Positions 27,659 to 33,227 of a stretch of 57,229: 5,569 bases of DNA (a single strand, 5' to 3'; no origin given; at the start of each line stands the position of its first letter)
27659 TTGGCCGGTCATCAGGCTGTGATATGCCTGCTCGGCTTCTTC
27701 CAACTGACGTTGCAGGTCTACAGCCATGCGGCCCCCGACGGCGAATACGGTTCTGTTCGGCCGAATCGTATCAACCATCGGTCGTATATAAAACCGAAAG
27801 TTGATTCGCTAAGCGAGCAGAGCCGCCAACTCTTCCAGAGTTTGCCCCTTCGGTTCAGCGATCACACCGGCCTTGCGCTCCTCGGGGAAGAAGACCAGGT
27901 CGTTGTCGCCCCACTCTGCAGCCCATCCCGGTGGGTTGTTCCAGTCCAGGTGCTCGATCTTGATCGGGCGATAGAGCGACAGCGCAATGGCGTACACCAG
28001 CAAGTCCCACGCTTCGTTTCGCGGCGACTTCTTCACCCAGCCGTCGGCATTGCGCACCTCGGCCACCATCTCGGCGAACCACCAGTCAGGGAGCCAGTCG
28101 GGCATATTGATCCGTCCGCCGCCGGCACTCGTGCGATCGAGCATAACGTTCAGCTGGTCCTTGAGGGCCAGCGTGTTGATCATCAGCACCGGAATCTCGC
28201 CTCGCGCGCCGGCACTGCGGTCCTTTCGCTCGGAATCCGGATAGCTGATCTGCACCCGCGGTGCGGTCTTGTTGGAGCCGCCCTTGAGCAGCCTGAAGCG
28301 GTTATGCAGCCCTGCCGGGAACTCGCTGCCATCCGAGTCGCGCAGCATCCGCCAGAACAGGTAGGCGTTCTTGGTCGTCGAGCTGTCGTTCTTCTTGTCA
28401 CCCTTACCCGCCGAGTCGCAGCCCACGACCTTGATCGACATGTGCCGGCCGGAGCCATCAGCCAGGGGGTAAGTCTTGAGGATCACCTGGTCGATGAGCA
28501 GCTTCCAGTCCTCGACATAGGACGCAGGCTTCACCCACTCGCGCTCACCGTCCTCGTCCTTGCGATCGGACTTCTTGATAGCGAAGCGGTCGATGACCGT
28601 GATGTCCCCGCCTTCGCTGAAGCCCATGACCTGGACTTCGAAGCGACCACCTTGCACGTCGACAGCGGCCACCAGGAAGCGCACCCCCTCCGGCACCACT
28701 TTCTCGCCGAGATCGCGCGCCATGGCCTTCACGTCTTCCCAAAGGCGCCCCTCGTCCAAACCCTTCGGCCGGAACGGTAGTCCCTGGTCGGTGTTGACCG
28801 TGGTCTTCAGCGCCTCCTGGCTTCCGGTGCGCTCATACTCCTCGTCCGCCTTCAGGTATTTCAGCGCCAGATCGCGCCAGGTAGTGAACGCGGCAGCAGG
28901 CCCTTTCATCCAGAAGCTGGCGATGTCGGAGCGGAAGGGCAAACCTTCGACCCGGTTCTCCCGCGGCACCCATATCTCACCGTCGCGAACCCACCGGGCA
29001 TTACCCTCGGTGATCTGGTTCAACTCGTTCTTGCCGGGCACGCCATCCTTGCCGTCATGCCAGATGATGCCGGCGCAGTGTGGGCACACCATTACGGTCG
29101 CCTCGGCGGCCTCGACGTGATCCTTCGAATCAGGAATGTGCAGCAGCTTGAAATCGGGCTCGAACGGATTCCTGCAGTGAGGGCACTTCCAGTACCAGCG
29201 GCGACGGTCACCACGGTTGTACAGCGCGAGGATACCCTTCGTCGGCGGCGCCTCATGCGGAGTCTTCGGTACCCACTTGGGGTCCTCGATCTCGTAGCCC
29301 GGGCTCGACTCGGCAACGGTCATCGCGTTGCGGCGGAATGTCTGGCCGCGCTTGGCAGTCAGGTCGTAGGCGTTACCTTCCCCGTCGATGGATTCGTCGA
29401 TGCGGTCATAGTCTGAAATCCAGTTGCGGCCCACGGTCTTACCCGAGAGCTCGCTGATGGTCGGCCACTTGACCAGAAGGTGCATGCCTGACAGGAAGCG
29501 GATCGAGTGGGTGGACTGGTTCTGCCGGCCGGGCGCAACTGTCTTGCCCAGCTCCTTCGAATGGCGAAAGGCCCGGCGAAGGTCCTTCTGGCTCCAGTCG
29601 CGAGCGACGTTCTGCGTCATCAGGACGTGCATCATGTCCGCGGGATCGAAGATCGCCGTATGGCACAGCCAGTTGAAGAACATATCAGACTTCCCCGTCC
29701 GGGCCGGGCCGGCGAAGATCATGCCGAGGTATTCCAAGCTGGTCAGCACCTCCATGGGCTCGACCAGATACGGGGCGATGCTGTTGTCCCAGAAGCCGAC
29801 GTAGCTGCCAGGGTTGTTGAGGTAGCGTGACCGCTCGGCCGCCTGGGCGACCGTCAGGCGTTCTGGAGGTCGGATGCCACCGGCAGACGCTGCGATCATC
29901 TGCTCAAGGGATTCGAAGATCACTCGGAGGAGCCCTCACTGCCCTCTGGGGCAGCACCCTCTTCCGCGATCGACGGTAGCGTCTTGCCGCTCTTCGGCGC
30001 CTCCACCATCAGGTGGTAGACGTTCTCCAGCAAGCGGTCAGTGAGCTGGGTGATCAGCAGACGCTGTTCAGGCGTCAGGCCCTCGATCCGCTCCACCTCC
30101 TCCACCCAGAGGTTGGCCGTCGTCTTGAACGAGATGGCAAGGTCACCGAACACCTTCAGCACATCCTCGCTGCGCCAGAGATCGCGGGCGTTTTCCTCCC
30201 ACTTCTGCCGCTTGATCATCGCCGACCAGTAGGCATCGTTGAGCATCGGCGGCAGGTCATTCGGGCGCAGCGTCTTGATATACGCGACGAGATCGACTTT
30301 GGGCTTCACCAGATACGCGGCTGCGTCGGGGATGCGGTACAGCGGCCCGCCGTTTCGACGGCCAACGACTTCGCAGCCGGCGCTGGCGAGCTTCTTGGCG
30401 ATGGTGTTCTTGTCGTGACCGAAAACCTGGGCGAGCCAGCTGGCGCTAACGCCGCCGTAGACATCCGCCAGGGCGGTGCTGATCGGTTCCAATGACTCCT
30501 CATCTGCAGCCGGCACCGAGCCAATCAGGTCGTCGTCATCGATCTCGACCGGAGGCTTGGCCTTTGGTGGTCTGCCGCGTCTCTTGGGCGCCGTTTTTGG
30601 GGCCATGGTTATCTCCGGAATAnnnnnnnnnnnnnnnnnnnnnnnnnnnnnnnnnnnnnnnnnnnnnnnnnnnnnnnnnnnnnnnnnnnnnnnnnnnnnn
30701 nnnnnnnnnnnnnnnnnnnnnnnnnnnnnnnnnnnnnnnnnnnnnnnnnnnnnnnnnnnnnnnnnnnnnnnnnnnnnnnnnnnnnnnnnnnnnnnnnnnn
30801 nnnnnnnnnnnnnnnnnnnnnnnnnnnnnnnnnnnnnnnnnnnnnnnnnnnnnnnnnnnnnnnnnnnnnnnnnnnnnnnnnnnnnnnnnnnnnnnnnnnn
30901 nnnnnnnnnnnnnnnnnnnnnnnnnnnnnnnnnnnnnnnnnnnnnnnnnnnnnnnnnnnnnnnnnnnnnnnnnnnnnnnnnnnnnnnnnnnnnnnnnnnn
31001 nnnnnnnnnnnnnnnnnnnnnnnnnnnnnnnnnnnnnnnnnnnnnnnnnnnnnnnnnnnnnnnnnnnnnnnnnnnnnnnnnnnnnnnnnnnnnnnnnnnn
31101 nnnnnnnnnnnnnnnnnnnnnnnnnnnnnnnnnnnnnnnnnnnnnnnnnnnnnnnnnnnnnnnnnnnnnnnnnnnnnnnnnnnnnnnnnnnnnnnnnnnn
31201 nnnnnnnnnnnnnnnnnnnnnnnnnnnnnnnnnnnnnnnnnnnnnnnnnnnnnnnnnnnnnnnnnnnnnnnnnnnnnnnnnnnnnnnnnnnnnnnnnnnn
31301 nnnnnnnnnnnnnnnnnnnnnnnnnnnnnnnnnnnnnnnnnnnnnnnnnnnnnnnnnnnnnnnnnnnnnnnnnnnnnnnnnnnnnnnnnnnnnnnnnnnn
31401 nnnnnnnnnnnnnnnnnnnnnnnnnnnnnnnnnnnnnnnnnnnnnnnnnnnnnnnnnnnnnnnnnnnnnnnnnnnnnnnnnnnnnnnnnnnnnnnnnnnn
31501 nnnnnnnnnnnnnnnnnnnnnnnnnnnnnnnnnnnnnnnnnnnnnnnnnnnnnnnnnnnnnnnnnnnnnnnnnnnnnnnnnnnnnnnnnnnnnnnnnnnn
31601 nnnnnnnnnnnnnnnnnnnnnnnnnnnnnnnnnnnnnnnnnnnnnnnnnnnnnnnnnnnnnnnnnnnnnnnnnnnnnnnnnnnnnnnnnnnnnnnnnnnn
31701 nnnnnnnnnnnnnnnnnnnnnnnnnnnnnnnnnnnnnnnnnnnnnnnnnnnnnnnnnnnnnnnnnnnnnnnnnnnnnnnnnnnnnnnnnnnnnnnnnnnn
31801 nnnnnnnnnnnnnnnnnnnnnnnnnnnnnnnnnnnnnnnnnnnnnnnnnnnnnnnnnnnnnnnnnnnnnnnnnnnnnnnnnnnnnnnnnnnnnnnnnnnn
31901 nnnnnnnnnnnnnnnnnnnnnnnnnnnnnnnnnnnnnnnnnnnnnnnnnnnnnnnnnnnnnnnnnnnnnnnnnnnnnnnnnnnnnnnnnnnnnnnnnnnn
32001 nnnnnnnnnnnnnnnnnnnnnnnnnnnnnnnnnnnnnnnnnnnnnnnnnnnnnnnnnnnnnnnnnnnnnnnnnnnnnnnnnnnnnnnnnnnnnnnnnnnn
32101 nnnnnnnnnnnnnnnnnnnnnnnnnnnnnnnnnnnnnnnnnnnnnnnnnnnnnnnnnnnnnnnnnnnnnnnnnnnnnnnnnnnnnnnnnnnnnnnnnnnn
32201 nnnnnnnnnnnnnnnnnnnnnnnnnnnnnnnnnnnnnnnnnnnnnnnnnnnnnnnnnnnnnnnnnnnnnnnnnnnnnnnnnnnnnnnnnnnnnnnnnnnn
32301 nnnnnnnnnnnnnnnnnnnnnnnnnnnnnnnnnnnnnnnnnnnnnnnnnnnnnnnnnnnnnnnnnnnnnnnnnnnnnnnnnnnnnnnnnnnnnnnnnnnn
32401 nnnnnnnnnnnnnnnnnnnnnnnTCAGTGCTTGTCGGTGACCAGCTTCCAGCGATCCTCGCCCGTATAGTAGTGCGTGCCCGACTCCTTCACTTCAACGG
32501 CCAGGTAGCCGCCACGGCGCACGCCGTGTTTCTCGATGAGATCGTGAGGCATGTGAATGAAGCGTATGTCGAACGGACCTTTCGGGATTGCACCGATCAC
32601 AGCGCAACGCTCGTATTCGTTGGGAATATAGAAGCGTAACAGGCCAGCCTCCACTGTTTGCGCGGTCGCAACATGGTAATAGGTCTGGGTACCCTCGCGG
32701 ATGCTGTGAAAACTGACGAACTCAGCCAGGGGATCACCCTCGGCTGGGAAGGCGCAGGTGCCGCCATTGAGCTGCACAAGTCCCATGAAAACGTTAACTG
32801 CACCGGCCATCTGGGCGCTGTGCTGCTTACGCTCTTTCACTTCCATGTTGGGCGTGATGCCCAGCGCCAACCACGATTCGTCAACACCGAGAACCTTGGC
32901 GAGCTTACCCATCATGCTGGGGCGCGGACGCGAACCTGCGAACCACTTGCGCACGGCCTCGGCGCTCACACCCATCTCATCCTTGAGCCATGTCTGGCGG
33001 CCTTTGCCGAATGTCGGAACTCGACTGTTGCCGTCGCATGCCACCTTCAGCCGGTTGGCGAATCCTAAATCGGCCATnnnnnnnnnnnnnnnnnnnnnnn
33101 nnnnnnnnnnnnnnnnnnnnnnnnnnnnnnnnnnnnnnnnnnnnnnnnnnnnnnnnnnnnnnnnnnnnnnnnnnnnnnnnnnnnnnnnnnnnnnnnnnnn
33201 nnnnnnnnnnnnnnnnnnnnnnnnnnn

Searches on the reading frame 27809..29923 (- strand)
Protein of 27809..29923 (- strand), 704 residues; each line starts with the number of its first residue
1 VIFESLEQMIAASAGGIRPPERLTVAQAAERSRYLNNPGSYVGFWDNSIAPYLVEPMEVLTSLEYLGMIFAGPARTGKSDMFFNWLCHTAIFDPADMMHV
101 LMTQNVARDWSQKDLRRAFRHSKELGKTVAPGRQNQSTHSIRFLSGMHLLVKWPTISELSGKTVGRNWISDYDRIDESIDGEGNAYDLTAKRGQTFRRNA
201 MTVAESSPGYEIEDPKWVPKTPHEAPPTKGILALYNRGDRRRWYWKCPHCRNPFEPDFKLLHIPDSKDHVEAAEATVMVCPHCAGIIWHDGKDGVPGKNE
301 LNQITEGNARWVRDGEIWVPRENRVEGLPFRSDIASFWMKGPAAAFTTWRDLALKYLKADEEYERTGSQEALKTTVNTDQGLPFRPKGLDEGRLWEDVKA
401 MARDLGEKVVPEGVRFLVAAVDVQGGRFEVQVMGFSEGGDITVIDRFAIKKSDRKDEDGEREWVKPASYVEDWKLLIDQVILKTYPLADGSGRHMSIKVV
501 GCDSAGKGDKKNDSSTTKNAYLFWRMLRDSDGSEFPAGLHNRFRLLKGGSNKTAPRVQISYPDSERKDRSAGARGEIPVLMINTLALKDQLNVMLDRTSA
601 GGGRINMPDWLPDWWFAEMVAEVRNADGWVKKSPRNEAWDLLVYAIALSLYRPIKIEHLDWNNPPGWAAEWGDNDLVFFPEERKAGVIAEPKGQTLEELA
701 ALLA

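Call 9: search_protein_families(library=pfam, proteins=[window:27809-29923:-])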
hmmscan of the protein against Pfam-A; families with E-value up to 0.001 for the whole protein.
window:27809-29923:- (704 aa): 2 families
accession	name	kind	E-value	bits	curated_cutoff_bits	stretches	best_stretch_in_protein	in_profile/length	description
PF20454.4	GpA_nuclease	-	9.4e-64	215.9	22.5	1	334-651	1-286/294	Terminase large subunit gpA, endonuclease domain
PF05876.18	GpA_ATPase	-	6.2e-58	196.8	25.6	1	42-293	4-239/247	Phage terminase large subunit gpA, ATPase domain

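Call 12: search_dna_similar(query=window:27809-29923:-, collection=phages, mode=protein, max_rows=25)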
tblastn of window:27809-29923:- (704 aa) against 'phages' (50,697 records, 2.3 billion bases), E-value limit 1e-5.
Records with a match: 635; places in all: 637; records where one place covers at least 80% of the query: 481.
Best place of each record, by identity: 60-80% 9; <60% 626.
By first word of the organism name: Escherichia 120; Salmonella 93; Pseudomonas 43; Rhodobacter 39; Klebsiella 26; Bacteriophage 24; Aeromonas 24; Ralstonia 22; Proteus 21; Vibrio 20; and 60 more.
By host as written in the record: - 89; Escherichia coli 45; Rhodobacter capsulatus YW1 39; Pseudomonas aeruginosa 28; Salmonella enterica subsp. enterica serovar Typhimurium 25; Ralstonia solanacearum 20; Salmonella enterica 17; Proteus mirabilis 15; and 200 more.
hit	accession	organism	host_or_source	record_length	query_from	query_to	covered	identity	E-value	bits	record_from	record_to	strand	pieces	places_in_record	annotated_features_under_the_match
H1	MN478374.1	Bacteriophage Phobos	-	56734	1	682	97%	68.2%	0e+0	962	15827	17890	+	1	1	terminase large subunit | terminase small subunit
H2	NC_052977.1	Bacteriophage Phobos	-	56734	1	682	97%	68.2%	0e+0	962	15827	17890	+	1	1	terminase large subunit | terminase small subunit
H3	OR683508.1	Pseudomonas phage Ppu-503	Pseudomonas sp.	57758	1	682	97%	68.2%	0e+0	962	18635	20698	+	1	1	terminase large subunit | terminase small subunit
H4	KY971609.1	Pseudomonas phage PspYZU01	Pseudomonas sp.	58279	1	682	97%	67.6%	0e+0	946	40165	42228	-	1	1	hypothetical protein (x2)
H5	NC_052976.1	Pseudomonas phage PspYZU01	Pseudomonas sp.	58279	1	682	97%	67.6%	0e+0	946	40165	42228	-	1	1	terminase large subunit | terminase small subunit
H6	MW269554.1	Achromobacter phage vB_AchrS_AchV4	-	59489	1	704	100%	64.2%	0e+0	915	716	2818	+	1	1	terminase large subunit | terminase small subunit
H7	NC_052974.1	Achromobacter phage vB_AchrS_AchV4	-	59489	1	704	100%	64.2%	0e+0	915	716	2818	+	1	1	terminase large subunit | terminase small subunit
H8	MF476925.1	Klebsiella phage YMC16/01/N133_KPN_BP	Klebsiella pneumoniae YMC16/01/N133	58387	2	678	96%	62.7%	0e+0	869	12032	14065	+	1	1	putative terminase large subunit | putative terminase small subunit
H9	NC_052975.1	Klebsiella phage YMC16/01/N133_KPN_BP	Klebsiella pneumoniae YMC16/01/N133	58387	2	678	96%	62.7%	0e+0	869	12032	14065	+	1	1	terminase large subunit | terminase small subunit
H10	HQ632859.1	Loktanella phage pCB2051-A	Loktanella sp. CB2051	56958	1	682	97%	55.1%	0e+0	740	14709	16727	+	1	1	terminase large subunit | hypothetical protein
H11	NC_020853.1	Loktanella phage pCB2051-A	Loktanella sp. CB2051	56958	1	682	97%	55.1%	0e+0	740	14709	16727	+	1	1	terminase large subunit | terminase small subunit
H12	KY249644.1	Synechococcus virus S-ESS1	Synechococcus sp.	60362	5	704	99%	53.2%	0e+0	747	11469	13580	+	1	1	terminase large subunit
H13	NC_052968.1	Synechococcus virus S-ESS1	Synechococcus sp.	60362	5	704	99%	53.2%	0e+0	747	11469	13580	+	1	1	terminase large subunit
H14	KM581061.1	Ruegeria phage DSS3-P1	Ruegeria pomeroyi DSS-3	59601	3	677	96%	55.0%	0e+0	750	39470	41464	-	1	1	terminase large subunit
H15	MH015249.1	Ruegeria phage vB_RpoS-V7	Ruegeria pomeroyi DSS-3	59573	3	677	96%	55.0%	0e+0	750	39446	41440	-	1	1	terminase large subunit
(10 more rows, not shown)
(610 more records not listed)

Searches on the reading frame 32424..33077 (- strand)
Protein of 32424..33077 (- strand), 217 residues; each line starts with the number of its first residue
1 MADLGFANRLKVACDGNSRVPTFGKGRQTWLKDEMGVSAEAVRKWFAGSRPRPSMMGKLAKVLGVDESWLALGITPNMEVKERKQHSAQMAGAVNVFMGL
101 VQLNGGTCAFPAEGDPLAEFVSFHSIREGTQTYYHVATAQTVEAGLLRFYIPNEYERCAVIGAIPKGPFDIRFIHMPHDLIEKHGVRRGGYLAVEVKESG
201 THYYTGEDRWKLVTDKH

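Call 82: search_protein_families(library=pfam, proteins=[window:32424-33077:-], max_evalue=0.01)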
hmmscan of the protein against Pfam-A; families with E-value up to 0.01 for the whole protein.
window:32424-33077:- (217 aa): 2 families
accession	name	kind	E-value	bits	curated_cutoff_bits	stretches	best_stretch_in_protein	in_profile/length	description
PF01381.28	HTH_3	-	1.6e-07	31.7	23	1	31-70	15-55/55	Helix-turn-helix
PF13560.12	HTH_31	-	0.0068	17.1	27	0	28-68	17-59/64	Helix-turn-helix domain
